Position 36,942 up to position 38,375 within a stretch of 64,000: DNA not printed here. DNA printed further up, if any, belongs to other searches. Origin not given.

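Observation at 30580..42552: Orphan 13-gene carrier-protein-dependent biosynthetic operon mixing FAS/PKS parts with beta-oxidation-type enzymes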

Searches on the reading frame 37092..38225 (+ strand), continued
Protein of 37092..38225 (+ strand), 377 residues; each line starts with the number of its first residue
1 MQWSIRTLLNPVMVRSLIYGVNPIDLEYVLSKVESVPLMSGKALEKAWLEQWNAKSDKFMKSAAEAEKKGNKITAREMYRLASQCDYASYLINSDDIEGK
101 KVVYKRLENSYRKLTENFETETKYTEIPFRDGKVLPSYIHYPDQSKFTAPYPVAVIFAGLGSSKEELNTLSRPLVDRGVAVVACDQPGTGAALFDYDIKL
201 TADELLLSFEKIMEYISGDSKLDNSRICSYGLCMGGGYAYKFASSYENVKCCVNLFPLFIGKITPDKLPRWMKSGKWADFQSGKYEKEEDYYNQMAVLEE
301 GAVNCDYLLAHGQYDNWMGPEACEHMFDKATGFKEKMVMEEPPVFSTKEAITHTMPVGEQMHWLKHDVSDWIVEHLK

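Call 64: fold_search(model_id=the predicted structure, library=pdb)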
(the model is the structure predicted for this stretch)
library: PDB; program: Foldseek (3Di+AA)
matches with E <= 10: 1431; with E <= 0.001: 1049
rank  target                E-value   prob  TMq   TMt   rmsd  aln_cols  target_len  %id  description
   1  2jbw_C                5.4e-18  1.00  0.74  0.79   3.7       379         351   19  Crystal Structure of the 2,6-dihydroxy-pseudo-oxynicotine Hydrolase. (released 2007-01-04)
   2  6hxa                  6.2e-18  1.00  0.79  0.80   3.8       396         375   19  AntI from P. luminescens catalyses terminal polyketide shortening in the biosynthesis of anthraquinones (released 2019-08-07)
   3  8qbh                  8.9e-18  1.00  0.78  0.78   4.0       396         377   18  AntI in complex with 1-Naphthol (released 2024-03-13)
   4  2jbw_A                1.0e-17  1.00  0.74  0.78   3.4       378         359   19  Crystal Structure of the 2,6-dihydroxy-pseudo-oxynicotine Hydrolase. (released 2007-01-04)
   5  2jbw_B                2.0e-17  1.00  0.75  0.78   3.4       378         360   19  Crystal Structure of the 2,6-dihydroxy-pseudo-oxynicotine Hydrolase. (released 2007-01-04)
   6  2jbw_D                4.4e-17  1.00  0.76  0.79   3.4       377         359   19  Crystal Structure of the 2,6-dihydroxy-pseudo-oxynicotine Hydrolase. (released 2007-01-04)
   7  4i4c_B                1.1e-16  1.00  0.75  0.71   5.5       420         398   19  Crystal structure of the protein frsA complexed with unknown ligand (released 2013-10-09)
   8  4i4c_A                2.6e-16  1.00  0.76  0.71   5.5       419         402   20  Crystal structure of the protein frsA complexed with unknown ligand (released 2013-10-09)
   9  3our_A                3.4e-16  1.00  0.77  0.74   5.2       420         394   18  Crystal structure of complex between EIIA and a novel pyruvate decarboxylase (released 2011-06-01)
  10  3our_E                3.9e-16  1.00  0.77  0.73   5.5       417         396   19  Crystal structure of complex between EIIA and a novel pyruvate decarboxylase (released 2011-06-01)
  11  3mve_B                1.4e-15  1.00  0.75  0.72   5.7       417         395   19  Crystal structure of a novel pyruvate decarboxylase (released 2011-05-18)
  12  3mve_A                1.7e-15  1.00  0.74  0.71   5.0       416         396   19  Crystal structure of a novel pyruvate decarboxylase (released 2011-05-18)
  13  8qd1_A                9.8e-15  1.00  0.73  0.69   3.9       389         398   18  Ayg1p from A. fumigatus catalyzes polyketide shortening in the biosynthesis of DHN-melanin (released 2024-03-13)
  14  3our_C                1.6e-14  1.00  0.74  0.71   5.6       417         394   19  Crystal structure of complex between EIIA and a novel pyruvate decarboxylase (released 2011-06-01)
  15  8qd7_B                2.7e-14  1.00  0.73  0.67   5.8       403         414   18  Wdyg1p from W. dermatitidis catalyzes polyketide shortening in the biosynthesis of DHN-melanin (released 2024-03-13)
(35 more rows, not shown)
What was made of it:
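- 37092..38225 (+): Alpha/beta hydrolase (ABH) of the DHPON-hydrolase / AntI / Ayg1 / FrsA fold, with a Cys233-Asp315-His362 triad. Foldseek top hits are 2jbw, 6hxa (AntI), FrsA and Ayg1p, E 1e-18 to 1e-14, TM 0.7-0.8 (call 64).
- Closest known: AntI. Same: The two-domain fold is the same: Foldseek E 1e-18 to 1e-14, TM 0.7-0.8 (call 64).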

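Call 80: search_protein_families(library=pfam, proteins=[L033:8846-9511:+, L035:2832-4004:+, L035:4180-4623:+, L035:4817-5488:+, L035:6188-7930:+, L035:8206-9951:+, L033:15205-16206:+, L035:15352-17799:-], max_evalue=0.0001)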
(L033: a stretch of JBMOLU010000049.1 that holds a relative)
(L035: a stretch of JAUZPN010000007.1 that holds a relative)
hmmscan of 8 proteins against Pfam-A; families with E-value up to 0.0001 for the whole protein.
L033:8846-9511:+ (221 aa): 2 families
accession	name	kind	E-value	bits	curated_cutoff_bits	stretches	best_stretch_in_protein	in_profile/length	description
PF00486.34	Trans_reg_C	-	5.2e-25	87.8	26.2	1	143-219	1-77/77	Transcriptional regulatory protein, C terminal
PF00072.30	Response_reg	-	3.5e-06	27.6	30.2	1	23-111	17-108/111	Response regulator receiver domain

L035:2832-4004:+ (390 aa): 2 families
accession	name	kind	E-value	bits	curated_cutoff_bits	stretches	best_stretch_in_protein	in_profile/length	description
PF00390.24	malic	-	8.4e-32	110.9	23.1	1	16-148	2-182/182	Malic enzyme, N-terminal domain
PF03949.21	Malic_M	-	3.4e-25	89.3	23.5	1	162-382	3-257/258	Malic enzyme, NAD binding domain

L035:4180-4623:+ (147 aa): 0 families

L035:4817-5488:+ (223 aa): 1 family
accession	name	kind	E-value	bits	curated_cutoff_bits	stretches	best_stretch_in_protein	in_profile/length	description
PF14014.11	DUF4230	-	2.9e-21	76.6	27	1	61-207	1-141/148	Protein of unknown function (DUF4230)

L035:6188-7930:+ (580 aa): 2 families
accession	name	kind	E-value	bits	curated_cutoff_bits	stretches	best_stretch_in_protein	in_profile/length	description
PF00563.25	EAL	-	3.6e-69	233.2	31.3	1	330-565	2-236/236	EAL domain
PF00990.26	GGDEF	-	2e-41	141.9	23.8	1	153-309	1-160/161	Diguanylate cyclase, GGDEF domain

L035:8206-9951:+ (581 aa): 2 families
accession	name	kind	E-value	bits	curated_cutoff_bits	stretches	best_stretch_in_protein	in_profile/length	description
PF00563.25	EAL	-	9.2e-71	238.4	31.3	1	332-567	2-236/236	EAL domain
PF00990.26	GGDEF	-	7.5e-41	140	23.8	1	155-311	1-160/161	Diguanylate cyclase, GGDEF domain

L033:15205-16206:+ (333 aa): 0 families

L035:15352-17799:- (815 aa): 3 families
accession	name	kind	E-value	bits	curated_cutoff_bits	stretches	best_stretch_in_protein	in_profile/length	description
PF13306.12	LRR_5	-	3.1e-152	499.5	27.7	7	616-726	1-109/127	BspA type Leucine rich repeat region (6 copies)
PF13855.12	LRR_8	-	1.2e-25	89.4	27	0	359-403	10-55/61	Leucine rich repeat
PF00404.24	Dockerin_1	-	2.2e-13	50.6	22.9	1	748-805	1-56/57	Dockerin type I domain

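Call 82: search_dna_similar(query=window:37092-38222:+, collection=plasmids, mode=protein, max_evalue=1e-20, max_rows=15)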
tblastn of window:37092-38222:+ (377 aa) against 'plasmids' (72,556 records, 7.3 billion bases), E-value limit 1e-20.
No match.
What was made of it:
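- Tried and rejected: No tblastn hit in PLSDB (call 82).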

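Call 85: find_encoding_contigs(protein=P0135, flank=10000, max_places=1)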
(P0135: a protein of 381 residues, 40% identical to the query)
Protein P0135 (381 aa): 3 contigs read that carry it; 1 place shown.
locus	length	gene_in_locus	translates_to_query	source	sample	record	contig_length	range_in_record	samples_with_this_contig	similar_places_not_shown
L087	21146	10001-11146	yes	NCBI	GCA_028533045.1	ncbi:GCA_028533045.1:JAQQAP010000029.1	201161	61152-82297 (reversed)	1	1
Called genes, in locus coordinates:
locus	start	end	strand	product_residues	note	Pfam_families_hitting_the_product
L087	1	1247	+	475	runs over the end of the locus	PF08447:PAS_3, PF01590:GAF, PF13185:GAF_2, PF13492:GAF_3, PF00990:GGDEF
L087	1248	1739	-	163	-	PF03692:CxxCxxCC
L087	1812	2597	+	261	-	PF13428:TPR_14 (faint), PF13432:TPR_16 (faint)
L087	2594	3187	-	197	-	PF01205:Impact_N, PF09186:DUF1949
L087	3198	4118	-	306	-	-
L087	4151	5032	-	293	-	-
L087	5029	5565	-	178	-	-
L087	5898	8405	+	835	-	PF00133:tRNA-synt_1, PF01406:tRNA-synt_1e (faint), PF09334:tRNA-synt_1g, PF13603:tRNA-synt_1_2, PF00133:tRNA-synt_1 (weak), PF08264:Anticodon_1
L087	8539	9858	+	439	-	PF08447:PAS_3, PF00512:HisKA, PF02518:HATPase_c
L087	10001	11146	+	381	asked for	PF06500:FrsA-like, PF01738:DLH, PF12146:Hydrolase_4 (faint), PF00326:Peptidase_S9 (faint)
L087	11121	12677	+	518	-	PF00501:AMP-binding, PF13193:AMP-binding_C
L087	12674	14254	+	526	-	PF00501:AMP-binding, PF13193:AMP-binding_C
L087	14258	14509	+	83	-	PF00550:PP-binding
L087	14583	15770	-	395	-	PF02653:BPD_transp_2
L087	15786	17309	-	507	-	PF00005:ABC_tran, PF09818:ABC_ATPase (faint), PF13304:AAA_21 (faint), PF00005:ABC_tran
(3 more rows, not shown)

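Call 86: find_encoding_contigs(protein=P0137, flank=10000, max_places=1)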
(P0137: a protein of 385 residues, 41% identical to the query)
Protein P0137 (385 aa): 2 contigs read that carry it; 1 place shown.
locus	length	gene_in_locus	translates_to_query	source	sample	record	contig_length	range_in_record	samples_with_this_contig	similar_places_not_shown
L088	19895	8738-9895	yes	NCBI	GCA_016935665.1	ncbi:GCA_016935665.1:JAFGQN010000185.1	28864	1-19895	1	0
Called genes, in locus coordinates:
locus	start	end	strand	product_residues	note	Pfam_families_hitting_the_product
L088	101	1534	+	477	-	PF00158:Sigma54_activat, PF14532:Sigma54_activ_2, PF07728:AAA_5, PF25601:AAA_lid_14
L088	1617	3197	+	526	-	PF00884:Sulfatase, PF01663:Phosphodiest (weak), PF16347:SGSH_C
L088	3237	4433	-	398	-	PF17785:PUA_3, PF10672:Methyltrans_SAM, PF03602:Cons_hypoth95 (weak), PF05175:MTS (weak), PF01564:Spermine_synth (weak), PF13649:Methyltransf_25 (faint)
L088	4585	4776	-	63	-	-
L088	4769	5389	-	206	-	PF06505:XylR_N, PF02830:V4R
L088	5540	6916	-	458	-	PF00027:cNMP_binding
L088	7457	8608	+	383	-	PF08757:CotH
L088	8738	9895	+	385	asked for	PF06500:FrsA-like, PF02129:Peptidase_S15 (faint), PF12146:Hydrolase_4 (faint), PF05448:AXE1 (faint), PF01738:DLH, PF00326:Peptidase_S9 (weak)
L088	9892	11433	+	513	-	PF00501:AMP-binding, PF13193:AMP-binding_C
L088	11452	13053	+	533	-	PF00501:AMP-binding, PF13193:AMP-binding_C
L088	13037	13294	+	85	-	PF00550:PP-binding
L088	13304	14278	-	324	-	PF23023:Anti-Pycsar_Apyc1, PF00753:Lactamase_B, PF12706:Lactamase_B_2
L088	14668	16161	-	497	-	-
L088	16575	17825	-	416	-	-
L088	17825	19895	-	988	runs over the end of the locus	PF13589:HATPase_c_3, PF01841:Transglut_core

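Call 94: search_protein_representatives(protein=window:37092-38222:+)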
Query: 377 residues. Proteins with E-value up to 0.001 (for the whole library): 954; up to 1e-10: 162; up to 1e-30: 22. The best 150 are listed.
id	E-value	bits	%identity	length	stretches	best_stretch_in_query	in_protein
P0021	9.3e-171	584.5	64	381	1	1-376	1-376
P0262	2.0e-110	385.9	44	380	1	1-375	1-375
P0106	5.6e-105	368.0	47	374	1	1-373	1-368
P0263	3.3e-93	329.3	42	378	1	2-376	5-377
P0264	6.8e-89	315.1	40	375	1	2-373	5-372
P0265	2.6e-83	296.7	40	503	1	2-376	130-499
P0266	4.6e-79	282.7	37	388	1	2-375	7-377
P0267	2.3e-75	270.5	36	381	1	2-375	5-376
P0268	3.2e-75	270.0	34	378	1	2-374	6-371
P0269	1.3e-65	238.4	36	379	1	2-375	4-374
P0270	5.1e-65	236.5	32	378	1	4-368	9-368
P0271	7.1e-62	226.1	51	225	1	1-209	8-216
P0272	1.6e-50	188.8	43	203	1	177-373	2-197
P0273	9.4e-49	182.9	30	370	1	4-375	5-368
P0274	1.4e-46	175.7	31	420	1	3-376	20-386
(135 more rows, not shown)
